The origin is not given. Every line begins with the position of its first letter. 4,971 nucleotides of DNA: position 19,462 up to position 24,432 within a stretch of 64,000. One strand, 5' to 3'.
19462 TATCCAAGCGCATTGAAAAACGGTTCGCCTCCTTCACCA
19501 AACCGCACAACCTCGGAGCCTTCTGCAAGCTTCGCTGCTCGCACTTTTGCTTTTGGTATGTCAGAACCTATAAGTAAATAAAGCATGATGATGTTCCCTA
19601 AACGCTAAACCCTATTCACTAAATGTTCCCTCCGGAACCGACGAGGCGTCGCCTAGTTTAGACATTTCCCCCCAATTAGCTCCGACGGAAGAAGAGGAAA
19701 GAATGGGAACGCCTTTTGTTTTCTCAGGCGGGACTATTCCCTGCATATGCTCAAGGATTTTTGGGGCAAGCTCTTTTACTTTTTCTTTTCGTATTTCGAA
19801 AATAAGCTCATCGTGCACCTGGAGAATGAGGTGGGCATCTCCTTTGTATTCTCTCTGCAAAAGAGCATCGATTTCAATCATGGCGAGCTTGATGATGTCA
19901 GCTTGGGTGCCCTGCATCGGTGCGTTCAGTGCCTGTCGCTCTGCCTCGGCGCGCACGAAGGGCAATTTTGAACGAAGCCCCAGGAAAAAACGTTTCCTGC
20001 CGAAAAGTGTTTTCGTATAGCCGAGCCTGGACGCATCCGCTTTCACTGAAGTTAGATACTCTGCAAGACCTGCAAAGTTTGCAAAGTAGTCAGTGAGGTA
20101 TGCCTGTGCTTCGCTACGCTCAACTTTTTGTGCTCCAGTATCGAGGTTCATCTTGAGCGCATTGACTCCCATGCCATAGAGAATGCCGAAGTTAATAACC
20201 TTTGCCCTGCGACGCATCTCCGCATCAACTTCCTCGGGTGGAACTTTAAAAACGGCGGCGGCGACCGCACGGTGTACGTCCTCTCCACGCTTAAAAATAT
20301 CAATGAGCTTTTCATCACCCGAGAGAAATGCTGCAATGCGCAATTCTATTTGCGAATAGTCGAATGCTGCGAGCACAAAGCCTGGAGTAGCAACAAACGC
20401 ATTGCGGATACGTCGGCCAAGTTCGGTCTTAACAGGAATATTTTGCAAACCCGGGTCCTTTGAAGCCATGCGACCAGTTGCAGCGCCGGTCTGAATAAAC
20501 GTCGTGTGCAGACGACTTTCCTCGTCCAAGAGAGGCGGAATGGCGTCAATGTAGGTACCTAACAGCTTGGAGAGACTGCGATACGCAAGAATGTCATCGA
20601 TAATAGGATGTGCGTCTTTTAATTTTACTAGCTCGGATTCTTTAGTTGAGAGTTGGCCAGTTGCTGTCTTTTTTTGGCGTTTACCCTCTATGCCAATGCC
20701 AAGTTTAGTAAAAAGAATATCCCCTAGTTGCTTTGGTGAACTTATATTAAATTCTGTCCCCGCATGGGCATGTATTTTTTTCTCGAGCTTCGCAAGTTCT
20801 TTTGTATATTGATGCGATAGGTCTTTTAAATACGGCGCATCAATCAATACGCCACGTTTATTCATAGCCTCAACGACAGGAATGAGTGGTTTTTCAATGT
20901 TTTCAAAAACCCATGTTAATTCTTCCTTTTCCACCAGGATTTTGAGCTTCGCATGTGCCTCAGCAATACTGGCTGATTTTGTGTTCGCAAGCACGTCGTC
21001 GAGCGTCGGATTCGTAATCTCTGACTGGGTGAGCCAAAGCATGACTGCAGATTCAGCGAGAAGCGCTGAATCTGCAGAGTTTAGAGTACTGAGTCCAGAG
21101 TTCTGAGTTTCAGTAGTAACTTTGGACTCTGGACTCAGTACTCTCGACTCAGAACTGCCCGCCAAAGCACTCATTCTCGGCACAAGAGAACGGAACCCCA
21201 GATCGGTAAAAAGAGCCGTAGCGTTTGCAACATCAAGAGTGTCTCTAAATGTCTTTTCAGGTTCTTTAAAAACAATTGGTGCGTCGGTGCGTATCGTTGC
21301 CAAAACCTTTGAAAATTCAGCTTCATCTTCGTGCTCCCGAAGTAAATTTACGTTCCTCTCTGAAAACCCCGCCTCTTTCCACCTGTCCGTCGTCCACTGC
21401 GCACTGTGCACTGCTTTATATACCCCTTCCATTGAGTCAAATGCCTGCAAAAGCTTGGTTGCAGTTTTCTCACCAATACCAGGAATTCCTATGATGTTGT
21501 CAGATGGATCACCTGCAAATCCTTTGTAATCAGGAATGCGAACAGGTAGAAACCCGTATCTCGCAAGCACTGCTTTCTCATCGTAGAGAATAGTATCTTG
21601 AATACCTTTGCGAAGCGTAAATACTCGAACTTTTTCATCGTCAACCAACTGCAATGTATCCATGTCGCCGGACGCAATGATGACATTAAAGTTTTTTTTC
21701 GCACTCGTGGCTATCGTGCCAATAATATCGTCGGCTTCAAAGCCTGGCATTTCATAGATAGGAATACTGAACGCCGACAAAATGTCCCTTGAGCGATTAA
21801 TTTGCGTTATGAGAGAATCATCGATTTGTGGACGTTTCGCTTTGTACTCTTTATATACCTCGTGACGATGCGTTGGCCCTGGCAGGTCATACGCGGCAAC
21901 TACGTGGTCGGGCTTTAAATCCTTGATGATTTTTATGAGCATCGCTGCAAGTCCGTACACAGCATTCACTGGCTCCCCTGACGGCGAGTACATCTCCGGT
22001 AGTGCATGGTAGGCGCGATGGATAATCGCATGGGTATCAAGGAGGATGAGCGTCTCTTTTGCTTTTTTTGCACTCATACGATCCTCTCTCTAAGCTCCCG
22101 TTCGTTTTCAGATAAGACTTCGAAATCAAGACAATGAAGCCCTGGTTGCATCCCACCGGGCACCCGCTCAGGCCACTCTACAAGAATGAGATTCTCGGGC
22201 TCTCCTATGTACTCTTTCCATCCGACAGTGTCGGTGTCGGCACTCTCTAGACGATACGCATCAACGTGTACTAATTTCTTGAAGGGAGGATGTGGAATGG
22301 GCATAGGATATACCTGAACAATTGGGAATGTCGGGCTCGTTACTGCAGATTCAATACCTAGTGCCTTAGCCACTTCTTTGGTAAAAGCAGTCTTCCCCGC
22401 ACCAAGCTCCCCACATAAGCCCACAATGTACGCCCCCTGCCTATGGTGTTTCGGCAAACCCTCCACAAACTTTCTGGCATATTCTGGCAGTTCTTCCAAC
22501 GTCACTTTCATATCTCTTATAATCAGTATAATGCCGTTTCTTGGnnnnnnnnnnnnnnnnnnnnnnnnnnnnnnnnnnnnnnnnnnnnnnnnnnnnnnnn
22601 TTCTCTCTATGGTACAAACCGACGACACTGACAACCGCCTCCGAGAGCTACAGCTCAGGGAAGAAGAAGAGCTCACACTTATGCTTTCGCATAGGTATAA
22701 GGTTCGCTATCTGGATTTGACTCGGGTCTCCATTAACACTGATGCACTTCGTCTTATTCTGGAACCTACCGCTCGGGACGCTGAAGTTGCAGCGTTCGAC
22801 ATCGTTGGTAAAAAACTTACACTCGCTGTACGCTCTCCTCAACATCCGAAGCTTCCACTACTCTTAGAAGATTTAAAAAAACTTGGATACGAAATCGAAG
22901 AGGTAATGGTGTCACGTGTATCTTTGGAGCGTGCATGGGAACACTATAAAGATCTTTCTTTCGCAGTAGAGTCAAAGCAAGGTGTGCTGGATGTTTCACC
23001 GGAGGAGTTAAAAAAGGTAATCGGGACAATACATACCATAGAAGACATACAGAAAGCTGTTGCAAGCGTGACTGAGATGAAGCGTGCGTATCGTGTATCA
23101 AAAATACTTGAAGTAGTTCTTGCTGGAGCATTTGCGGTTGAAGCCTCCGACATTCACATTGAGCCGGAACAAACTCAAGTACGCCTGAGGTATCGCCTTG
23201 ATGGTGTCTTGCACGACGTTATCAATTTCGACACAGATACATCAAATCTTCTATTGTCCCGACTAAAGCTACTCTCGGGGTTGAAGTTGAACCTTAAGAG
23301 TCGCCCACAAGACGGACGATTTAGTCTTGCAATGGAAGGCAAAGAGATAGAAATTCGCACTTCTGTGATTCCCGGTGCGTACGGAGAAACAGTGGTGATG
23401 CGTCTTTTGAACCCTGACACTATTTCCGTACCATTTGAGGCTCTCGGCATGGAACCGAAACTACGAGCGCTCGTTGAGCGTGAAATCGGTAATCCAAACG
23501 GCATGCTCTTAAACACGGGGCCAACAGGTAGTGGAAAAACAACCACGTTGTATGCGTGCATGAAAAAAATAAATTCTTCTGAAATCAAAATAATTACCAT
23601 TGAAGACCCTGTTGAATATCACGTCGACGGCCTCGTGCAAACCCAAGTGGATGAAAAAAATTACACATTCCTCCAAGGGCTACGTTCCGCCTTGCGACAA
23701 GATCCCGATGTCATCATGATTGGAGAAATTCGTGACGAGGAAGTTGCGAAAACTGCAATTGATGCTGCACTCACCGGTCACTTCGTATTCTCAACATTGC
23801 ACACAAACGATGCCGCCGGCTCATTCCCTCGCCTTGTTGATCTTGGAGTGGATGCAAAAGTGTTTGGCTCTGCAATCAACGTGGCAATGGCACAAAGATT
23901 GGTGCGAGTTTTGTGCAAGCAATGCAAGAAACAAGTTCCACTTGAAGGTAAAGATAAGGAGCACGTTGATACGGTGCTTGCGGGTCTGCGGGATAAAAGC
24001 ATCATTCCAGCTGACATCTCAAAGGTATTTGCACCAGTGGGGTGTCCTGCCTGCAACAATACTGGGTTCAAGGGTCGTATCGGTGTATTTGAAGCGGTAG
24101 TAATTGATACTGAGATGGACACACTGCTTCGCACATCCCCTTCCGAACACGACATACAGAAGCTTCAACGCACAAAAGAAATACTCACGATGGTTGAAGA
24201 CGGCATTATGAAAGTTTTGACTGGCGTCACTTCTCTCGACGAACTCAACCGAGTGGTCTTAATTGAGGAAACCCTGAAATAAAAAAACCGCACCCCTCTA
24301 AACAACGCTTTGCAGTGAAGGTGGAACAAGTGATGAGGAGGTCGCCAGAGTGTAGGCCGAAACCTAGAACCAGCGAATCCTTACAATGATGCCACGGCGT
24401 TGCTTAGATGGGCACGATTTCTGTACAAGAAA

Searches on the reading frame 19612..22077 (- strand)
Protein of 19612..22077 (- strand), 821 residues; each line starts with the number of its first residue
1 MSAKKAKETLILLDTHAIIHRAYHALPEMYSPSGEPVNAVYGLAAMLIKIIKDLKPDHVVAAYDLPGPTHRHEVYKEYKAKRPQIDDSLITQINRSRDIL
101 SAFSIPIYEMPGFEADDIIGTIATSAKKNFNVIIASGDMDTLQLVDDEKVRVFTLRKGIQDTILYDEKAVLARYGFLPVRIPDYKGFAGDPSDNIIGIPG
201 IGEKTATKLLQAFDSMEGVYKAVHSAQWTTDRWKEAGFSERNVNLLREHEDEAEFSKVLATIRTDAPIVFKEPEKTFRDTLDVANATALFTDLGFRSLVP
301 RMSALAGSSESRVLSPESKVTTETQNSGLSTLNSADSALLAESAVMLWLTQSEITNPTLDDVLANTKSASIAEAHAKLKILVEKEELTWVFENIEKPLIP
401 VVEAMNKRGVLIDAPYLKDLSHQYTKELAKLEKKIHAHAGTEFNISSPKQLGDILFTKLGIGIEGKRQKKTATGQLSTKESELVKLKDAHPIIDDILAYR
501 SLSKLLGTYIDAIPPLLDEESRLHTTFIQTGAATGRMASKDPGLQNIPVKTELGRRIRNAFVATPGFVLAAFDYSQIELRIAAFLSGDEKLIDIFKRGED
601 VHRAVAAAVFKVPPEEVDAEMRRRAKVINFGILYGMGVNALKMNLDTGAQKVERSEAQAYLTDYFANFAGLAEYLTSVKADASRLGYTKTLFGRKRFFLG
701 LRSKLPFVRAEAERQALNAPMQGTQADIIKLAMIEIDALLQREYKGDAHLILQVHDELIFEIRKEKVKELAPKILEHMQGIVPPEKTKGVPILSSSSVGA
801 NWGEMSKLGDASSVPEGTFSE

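Call 42: search_protein_families(library=pfam, proteins=[window:19612-22077:-], max_evalue=0.0001)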
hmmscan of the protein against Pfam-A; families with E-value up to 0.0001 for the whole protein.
window:19612-22077:- (821 aa): 3 families
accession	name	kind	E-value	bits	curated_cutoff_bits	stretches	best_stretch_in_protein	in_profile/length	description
PF00476.26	DNA_pol_A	-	9e-133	443.3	34.3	1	416-804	3-381/381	DNA polymerase family A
PF02739.22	5_3_exonuc_N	-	2.4e-51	174.1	34.3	1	9-175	1-164/164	5'-3' exonuclease, N-terminal resolvase-like domain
PF01367.25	5_3_exonuc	-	4.1e-23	82.1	40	1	178-272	3-86/97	5'-3' exonuclease, C-terminal SAM fold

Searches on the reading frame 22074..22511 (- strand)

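Call 75: search_protein_families(library=pfam, proteins=[window:22074-22511:-], max_evalue=0.001)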
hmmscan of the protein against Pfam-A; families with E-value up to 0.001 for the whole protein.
window:22074-22511:- (145 aa): 1 family
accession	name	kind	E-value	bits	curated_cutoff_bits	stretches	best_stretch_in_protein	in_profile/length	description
PF02367.23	TsaE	-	1.7e-28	99.6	26.6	1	10-137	9-125/128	Threonylcarbamoyl adenosine biosynthesis protein TsaE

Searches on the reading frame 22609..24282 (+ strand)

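Call 42: search_protein_families(library=pfam, proteins=[window:22609-24282:+], max_evalue=0.0001)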
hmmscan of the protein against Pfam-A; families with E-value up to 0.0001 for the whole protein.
window:22609-24282:+ (557 aa): 2 families
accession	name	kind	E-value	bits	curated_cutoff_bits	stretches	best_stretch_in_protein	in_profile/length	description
PF00437.27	T2SSE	-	2.2e-116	389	24.9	1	162-548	7-370/370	Type II/IV secretion system protein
PF05157.20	MshEN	-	2.1e-05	24.8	23.1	1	30-115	1-85/90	MshEN domain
